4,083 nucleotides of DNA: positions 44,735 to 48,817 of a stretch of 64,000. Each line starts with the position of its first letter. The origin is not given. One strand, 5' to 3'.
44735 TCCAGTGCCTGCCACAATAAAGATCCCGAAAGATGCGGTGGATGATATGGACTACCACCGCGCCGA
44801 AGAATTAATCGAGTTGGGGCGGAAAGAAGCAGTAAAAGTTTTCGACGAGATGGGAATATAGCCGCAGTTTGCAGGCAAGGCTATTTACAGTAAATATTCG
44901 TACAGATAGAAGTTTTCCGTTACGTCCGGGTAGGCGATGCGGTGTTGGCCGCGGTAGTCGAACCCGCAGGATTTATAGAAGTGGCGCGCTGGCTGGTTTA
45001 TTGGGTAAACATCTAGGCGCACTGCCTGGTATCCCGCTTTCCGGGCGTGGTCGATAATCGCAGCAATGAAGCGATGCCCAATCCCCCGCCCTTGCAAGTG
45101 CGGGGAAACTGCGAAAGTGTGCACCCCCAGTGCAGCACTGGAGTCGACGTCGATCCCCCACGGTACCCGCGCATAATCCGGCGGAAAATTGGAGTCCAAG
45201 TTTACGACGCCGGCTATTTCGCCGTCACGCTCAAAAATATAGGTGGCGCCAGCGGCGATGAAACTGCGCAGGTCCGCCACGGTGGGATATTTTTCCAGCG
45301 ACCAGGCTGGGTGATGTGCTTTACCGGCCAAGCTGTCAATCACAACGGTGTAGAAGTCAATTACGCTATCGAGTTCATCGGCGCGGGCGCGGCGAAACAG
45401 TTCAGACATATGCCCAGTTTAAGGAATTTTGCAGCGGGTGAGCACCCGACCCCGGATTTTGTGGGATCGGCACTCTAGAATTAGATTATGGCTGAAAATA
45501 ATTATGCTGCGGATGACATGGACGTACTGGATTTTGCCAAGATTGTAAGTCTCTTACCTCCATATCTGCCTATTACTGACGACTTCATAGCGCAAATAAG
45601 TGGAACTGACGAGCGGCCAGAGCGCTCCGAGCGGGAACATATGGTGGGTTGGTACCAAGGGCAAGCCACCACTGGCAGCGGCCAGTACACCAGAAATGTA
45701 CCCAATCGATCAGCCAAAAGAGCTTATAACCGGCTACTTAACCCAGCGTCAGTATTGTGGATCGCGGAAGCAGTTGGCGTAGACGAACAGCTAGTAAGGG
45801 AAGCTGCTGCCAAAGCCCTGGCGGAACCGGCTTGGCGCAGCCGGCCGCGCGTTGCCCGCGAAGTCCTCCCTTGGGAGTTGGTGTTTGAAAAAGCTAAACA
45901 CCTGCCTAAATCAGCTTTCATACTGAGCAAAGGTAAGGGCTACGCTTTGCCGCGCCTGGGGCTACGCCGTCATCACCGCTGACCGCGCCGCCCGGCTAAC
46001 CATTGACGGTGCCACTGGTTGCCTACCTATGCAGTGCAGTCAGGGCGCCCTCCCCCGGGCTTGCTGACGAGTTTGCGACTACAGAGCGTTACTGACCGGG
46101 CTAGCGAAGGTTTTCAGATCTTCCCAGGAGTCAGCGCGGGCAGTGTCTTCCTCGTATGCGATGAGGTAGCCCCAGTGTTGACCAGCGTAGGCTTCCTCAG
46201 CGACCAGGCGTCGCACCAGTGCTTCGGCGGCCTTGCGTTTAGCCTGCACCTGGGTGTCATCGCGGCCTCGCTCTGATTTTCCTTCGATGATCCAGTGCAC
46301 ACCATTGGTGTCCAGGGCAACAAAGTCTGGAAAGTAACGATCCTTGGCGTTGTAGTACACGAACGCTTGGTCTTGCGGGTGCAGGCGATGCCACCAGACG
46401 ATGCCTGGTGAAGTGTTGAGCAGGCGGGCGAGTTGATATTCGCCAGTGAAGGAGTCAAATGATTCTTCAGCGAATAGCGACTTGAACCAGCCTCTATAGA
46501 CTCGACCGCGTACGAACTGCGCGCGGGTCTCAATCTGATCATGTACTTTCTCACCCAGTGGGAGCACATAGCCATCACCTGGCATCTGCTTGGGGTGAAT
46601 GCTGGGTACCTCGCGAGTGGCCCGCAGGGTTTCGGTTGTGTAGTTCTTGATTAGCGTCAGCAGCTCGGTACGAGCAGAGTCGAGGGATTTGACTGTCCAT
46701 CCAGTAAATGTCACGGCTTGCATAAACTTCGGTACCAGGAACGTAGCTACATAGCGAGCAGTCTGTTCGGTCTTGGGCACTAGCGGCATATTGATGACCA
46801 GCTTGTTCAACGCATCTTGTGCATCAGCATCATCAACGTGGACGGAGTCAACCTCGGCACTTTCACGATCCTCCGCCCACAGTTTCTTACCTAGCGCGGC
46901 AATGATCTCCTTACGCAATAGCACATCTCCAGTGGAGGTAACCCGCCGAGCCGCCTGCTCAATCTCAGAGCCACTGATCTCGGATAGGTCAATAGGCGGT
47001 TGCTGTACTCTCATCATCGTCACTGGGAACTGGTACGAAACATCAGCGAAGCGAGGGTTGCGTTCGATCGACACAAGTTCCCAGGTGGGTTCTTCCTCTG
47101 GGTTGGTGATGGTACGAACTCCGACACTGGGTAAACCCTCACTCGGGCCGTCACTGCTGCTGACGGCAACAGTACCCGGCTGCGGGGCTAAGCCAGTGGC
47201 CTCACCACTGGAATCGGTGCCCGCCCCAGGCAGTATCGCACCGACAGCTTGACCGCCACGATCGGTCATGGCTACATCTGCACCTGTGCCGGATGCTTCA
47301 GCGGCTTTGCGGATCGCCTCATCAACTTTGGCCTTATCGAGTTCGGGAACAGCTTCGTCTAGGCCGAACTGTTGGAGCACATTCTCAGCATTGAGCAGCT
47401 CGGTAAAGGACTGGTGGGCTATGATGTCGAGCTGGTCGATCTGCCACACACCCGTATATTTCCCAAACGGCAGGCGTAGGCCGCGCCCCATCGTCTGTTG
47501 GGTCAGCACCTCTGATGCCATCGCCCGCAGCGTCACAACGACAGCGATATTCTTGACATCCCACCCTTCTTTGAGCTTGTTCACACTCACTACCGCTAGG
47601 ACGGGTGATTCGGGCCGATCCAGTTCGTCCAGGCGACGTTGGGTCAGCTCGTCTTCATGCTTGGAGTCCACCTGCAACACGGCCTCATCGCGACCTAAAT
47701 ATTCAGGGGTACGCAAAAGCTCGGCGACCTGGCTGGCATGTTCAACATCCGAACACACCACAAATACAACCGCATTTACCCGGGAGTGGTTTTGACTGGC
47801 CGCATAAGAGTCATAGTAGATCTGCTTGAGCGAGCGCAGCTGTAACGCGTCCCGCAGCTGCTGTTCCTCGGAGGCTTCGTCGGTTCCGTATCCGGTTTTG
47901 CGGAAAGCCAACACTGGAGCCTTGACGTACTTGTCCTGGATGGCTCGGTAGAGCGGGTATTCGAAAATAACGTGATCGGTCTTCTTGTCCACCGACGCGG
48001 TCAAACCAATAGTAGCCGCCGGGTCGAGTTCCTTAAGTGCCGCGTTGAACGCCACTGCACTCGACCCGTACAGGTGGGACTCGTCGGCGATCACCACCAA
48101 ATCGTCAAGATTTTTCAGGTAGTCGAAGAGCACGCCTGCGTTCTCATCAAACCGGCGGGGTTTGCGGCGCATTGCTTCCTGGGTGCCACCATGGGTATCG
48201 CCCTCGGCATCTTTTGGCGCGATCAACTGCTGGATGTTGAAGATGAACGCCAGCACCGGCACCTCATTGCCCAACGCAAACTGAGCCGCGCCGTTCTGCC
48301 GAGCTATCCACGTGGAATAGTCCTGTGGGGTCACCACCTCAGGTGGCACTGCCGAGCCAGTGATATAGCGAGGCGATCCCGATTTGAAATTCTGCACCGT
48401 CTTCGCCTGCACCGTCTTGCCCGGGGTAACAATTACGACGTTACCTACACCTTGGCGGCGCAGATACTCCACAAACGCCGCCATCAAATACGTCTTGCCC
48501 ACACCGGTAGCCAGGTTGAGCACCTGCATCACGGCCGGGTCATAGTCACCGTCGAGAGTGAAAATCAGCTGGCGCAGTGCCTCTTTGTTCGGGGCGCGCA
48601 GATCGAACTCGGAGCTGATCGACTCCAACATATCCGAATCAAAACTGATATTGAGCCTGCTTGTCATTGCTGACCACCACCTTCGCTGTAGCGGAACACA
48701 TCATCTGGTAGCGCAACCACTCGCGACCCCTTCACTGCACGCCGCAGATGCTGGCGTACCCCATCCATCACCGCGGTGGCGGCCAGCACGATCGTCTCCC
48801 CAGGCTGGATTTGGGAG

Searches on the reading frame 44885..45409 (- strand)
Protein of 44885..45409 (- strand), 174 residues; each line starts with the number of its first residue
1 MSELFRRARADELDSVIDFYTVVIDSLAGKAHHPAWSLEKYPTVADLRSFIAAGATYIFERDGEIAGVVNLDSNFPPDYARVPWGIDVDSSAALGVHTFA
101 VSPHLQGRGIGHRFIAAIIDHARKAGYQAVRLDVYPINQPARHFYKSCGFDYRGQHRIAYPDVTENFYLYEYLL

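Call 11: search_protein_families(library=pfam, proteins=[window:44885-45409:-], max_evalue=0.001)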
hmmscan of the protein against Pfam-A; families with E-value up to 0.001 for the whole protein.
window:44885-45409:- (174 aa): 6 families
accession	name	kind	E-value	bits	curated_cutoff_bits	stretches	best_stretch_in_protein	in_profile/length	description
PF00583.31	Acetyltransf_1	-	7.4e-18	65.3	20.7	1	33-150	13-116/116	Acetyltransferase (GNAT) family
PF13508.13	Acetyltransf_7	-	1.1e-11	45.4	27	1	55-150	4-82/84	Acetyltransferase (GNAT) domain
PF13673.13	Acetyltransf_10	-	9.3e-08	32.5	23.6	1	48-152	23-109/128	Acetyltransferase (GNAT) domain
PF08445.16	FR47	-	1.6e-06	28.4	22.1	1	99-153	27-80/86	FR47-like protein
PF14542.12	Acetyltransf_CG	-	3.2e-05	24.4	30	1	97-130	29-61/80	GCN5-related N-acetyl-transferase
PF13302.13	Acetyltransf_3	-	9.4e-05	23.6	25.4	1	57-150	56-137/138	Acetyltransferase (GNAT) domain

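Call 37: find_encoding_contigs(protein=window:44885-45409:-, flank=10000, max_places=8)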
Protein window:44885-45409:- (174 aa): no gene with exactly this product is on record in the collection.

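Call 64: search_protein_families(library=padloc, proteins=[window:44885-45409:-], max_evalue=0.01)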
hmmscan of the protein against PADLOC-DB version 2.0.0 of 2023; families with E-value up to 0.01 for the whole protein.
window:44885-45409:- (174 aa): 3 families
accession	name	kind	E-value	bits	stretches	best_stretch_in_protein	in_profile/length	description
PDLC04419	PDC-M11A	-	2.2e-05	21.9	1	56-157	49-146/357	-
PDLC04421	PDC-M11A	-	0.0004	17.2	1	91-153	224-286/486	-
PDLC04422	PDC-M11A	-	0.0021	15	1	55-155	191-291/501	-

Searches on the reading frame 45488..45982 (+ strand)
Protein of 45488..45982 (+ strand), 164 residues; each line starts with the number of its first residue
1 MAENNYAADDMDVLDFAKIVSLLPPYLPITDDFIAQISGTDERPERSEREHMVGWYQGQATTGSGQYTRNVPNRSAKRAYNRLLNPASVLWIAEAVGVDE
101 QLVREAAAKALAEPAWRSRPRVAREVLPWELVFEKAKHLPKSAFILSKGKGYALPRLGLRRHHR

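Call 11: search_protein_families(library=pfam, proteins=[window:45488-45982:+], max_evalue=0.001)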
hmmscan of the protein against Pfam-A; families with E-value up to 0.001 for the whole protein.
window:45488-45982:+ (164 aa): 0 families

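Call 64: search_protein_families(library=padloc, proteins=[window:45488-45982:+], max_evalue=0.01)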
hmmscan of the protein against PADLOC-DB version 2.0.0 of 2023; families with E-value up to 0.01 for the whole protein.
window:45488-45982:+ (164 aa): 1 family
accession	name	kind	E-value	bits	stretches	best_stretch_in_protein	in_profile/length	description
PDLC00722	Effector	-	0.001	16.1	1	30-96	122-187/310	4TM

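Call 83: search_protein_families(library=ncbifam, proteins=[window:45488-45982:+], max_evalue=0.001)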
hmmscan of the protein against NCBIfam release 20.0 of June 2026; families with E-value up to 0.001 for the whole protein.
window:45488-45982:+ (164 aa): 0 families

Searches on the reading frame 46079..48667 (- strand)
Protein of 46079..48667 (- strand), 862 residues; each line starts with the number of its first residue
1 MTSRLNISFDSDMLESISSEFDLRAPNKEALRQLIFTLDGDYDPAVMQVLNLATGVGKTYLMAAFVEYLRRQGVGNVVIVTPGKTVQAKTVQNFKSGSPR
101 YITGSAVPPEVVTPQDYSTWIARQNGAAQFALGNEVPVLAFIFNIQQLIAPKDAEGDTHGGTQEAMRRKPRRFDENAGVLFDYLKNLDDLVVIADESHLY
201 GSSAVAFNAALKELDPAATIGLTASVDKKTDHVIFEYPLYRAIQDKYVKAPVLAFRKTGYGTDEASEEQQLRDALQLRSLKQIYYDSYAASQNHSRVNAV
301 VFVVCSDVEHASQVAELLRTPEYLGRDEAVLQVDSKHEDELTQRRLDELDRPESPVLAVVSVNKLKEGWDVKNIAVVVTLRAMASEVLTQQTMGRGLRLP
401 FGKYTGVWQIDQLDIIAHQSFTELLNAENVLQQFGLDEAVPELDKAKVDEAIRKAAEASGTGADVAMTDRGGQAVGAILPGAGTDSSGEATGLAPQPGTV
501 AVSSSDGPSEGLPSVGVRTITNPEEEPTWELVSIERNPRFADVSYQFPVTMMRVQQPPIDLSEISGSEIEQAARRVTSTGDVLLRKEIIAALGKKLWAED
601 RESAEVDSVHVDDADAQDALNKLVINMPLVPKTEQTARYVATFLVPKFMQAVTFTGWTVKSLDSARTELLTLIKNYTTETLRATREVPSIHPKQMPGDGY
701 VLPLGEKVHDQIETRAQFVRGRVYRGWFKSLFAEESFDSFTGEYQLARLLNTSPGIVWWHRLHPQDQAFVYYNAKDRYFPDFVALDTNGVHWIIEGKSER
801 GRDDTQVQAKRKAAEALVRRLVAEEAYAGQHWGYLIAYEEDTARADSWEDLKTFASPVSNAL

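Call 3: search_protein_families(library=pfam, proteins=[window:46079-48667:-], max_evalue=0.01)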
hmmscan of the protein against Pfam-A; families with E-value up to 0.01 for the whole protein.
window:46079-48667:- (862 aa): 3 families
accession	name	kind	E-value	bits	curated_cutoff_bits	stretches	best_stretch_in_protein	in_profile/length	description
PF04851.21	ResIII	-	1.7e-13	51.2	22.5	1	21-225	2-161/164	Type III restriction enzyme, res subunit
PF00271.37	Helicase_C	-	0.00045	20.9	23.5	1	298-398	15-108/110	Helicase conserved C-terminal domain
PF13191.12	AAA_16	-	0.0083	17.1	32.6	0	54-202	33-146/167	AAA ATPase domain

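Call 4: search_protein_families(library=padloc, proteins=[window:46079-48667:-], max_evalue=0.01)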
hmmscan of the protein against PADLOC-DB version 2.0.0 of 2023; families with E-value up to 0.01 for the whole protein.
window:46079-48667:- (862 aa): 11 families
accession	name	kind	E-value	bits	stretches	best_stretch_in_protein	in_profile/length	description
PDLC03648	REase_III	-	1.1e-61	207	2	77-429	14-384/871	Type III restriction enzyme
PDLC03647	REase_III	-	3.7e-11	39.9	1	349-425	500-579/989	Type III restriction enzyme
PDLC03650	REase_III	-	1.2e-09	35.2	1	187-403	223-425/898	Type III restriction enzyme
PDLC03649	REase_III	-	2e-08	30.6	1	361-404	500-543/973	Type III restriction enzyme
PDLC03653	REase_III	-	1.5e-06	24.7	1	310-419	385-489/883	Type III restriction enzyme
PDLC03651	REase_III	-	0.00011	18.4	0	346-384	399-437/873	Type III restriction enzyme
PDLC03659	mREase_IV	-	0.0008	15.4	1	297-399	460-553/945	Type IV methyl-directed restriction enzyme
PDLC02707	PbeA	-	0.001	15.8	0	49-87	272-311/672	PbeA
PDLC03658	mREase_IV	-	0.001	14.8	1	336-400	482-546/953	Type IV methyl-directed restriction enzyme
PDLC03047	REase_I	-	0.0031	13.3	1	344-405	648-709/1107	Type I restriction enzyme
PDLC03042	REase_I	-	0.0086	11.4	0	334-418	766-850/1170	Type I restriction enzyme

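Call 71: find_homologous_proteins(query=window:46079-48667:-, max_evalue=1e-20)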
Query window:46079-48667:- (862 aa): 2331 proteins with E <= 1e-20 among 8000 candidates; the best 120 are listed.
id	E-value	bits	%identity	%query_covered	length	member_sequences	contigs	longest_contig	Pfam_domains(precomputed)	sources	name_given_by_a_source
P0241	0.0e+0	1933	100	100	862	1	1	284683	PF04851.22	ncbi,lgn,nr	ncbi:MAG: DEAD/DEAH box helicase family protein [Trueperella sp.]|nr:DEAD/DEAH box helicase family p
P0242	0.0e+0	1705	89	100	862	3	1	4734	PF04851.22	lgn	-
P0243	0.0e+0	1703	88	100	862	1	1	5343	PF04851.22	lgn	-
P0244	0.0e+0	1702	89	100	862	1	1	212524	PF04851.22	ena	-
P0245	0.0e+0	1701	89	100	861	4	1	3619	PF04851.22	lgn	-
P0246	0.0e+0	1699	88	100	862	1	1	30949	PF04851.22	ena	-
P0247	0.0e+0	1695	88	100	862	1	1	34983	PF04851.22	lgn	-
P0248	0.0e+0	1693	88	100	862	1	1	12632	PF04851.22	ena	-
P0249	0.0e+0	1693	88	100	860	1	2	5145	PF04851.22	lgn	-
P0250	0.0e+0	1692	88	100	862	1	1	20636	PF04851.22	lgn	-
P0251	0.0e+0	1691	88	100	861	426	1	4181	PF04851.22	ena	-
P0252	0.0e+0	1690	88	100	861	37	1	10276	PF04851.22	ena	-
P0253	0.0e+0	1690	88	100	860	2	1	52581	PF04851.22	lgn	-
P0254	0.0e+0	1689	88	100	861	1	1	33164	PF04851.22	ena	-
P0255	0.0e+0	1689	88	100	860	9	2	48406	PF04851.22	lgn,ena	-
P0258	0.0e+0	1688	88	100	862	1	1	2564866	PF04851.22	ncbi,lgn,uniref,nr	ncbi:DEAD/DEAH box helicase [Trueperella abortisuis]|uniref:DEAD/DEAH box helicase n=1 Tax=Trueperel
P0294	0.0e+0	1675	87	100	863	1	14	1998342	PF04851.22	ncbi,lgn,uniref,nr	ncbi:DEAD/DEAH box helicase [Arcanobacterium phocae]|uniref:Type III restriction enzyme n=1 Tax=Arca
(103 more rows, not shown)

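Call 72: find_encoding_contigs(protein=P0258, flank=10000, max_places=2)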
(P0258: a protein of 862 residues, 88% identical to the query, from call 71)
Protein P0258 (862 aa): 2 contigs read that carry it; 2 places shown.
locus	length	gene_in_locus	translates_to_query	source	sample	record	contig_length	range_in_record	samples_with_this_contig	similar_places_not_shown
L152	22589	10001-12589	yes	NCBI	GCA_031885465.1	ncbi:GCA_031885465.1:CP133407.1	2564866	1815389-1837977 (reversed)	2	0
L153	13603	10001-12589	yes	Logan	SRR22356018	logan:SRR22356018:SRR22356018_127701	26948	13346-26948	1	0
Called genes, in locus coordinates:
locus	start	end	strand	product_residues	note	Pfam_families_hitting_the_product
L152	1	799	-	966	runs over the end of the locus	PF00476:DNA_pol_A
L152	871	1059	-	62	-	-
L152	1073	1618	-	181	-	PF10991:Enc34_ssDNA-bd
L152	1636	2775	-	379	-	PF10926:DUF2800, PF12705:PDDEXK_1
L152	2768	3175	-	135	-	-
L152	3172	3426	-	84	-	-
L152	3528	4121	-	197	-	-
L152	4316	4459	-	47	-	-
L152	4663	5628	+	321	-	PF20282:CTD6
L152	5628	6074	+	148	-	PF20288:MC2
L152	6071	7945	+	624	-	PF13476:AAA_23 (faint)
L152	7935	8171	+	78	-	PF13443:HTH_26, PF01381:HTH_3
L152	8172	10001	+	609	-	PF01555:N6_N4_Mtase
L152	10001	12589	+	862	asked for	PF04851:ResIII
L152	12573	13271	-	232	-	PF13408:Zn_ribbon_recom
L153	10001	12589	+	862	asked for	PF04851:ResIII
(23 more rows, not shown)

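Call 73: find_encoding_contigs(protein=P0294, flank=10000, max_places=2)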
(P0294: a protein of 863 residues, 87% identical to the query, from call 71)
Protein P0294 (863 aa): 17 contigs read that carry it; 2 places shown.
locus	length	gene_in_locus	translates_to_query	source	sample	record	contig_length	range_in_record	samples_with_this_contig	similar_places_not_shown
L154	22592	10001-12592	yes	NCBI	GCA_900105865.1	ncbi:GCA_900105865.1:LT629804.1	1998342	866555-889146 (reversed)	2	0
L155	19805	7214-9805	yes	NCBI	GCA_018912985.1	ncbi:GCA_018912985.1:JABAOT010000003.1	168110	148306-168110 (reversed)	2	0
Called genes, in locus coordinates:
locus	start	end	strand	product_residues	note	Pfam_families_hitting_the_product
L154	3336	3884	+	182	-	PF02525:Flavodoxin_2, PF03358:FMN_red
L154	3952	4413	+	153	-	PF00210:Ferritin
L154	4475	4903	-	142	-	PF00581:Rhodanese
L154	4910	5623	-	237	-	PF00520:Ion_trans, PF07885:Ion_trans_2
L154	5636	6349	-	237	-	PF04266:ASCH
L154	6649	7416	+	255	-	PF07751:Abi_2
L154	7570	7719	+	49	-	PF02384:N6_Mtase (weak)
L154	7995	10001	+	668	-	PF01555:N6_N4_Mtase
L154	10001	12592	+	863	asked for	PF04851:ResIII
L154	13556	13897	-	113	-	-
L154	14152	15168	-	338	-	-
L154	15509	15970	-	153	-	PF13657:Couple_hipA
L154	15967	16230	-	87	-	PF13744:HTH_37 (weak), PF20432:Xre-like-HTH (faint), PF12844:HTH_19 (weak), PF13560:HTH_31, PF01381:HTH_3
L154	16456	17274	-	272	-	PF13489:Methyltransf_23, PF08241:Methyltransf_11, PF08242:Methyltransf_12 (weak), PF13649:Methyltransf_25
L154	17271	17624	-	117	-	PF02311:AraC_binding (weak), PF07883:Cupin_2 (weak)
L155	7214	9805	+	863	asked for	PF04851:ResIII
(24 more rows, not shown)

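Call 74: find_encoding_contigs(protein=P0244, flank=10000, max_places=2)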
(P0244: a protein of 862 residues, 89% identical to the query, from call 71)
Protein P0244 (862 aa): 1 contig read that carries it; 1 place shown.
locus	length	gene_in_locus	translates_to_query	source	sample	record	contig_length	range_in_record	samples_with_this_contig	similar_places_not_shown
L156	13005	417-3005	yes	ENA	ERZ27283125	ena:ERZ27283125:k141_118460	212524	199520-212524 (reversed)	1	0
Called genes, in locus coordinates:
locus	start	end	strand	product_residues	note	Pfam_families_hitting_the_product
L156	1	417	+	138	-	?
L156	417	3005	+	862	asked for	PF04851:ResIII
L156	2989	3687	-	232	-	PF13408:Zn_ribbon_recom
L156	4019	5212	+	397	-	PF18135:Type_ISP_C (weak)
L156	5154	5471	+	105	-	PF18135:Type_ISP_C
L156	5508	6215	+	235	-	PF18135:Type_ISP_C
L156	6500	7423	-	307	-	PF00149:Metallophos, PF12850:Metallophos_2 (faint)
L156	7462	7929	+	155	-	PF09424:YqeY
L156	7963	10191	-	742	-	PF00912:Transgly, PF00905:Transpeptidase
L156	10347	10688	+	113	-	PF02467:Whib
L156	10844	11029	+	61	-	-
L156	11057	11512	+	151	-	PF14588:YjgF_endoribonc, PF01042:Ribonuc_L-PSP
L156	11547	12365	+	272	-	PF00753:Lactamase_B, PF12706:Lactamase_B_2 (faint)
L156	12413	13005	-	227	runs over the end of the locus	PF00027:cNMP_binding, PF13545:HTH_Crp_2, PF25213:HVO_A0261_N (faint)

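Call 83: search_protein_families(library=ncbifam, proteins=[window:46079-48667:-], max_evalue=0.001)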
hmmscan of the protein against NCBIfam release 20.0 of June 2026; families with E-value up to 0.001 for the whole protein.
window:46079-48667:- (862 aa): 7 families
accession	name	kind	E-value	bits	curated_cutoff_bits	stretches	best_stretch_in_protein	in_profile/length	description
NF046055.1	restr_BPTD_3080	equivalog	1.3e-13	49.8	800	1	350-398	568-616/970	BPTD_3080 family restriction endonuclease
NF053632.1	heli_RadD_YejH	equivalog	4.3e-08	31.9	720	1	230-403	176-346/573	DNA repair helicase RadD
NF012027.0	PRK15483.1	equivalog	6.1e-08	31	564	1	364-401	510-547/986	type III restriction-modification system endonuclease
NF046051.1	restrict_EcoAI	equivalog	1.6e-07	30.2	550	1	301-400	414-515/768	EcoAI/FtnUII family type I restriction enzme subunit R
NF003673.1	PRK05298.1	equivalog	1.5e-06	26.9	743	0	17-96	4-76/653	excinuclease ABC subunit UvrB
TIGR00631.1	uvrb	equivalog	0.00022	19.6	750.1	0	28-96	15-76/658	excinuclease ABC subunit UvrB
NF008521.0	PRK11448.1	equivalog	0.00088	17.4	729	0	302-399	702-800/1123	type I restriction-modification system endonuclease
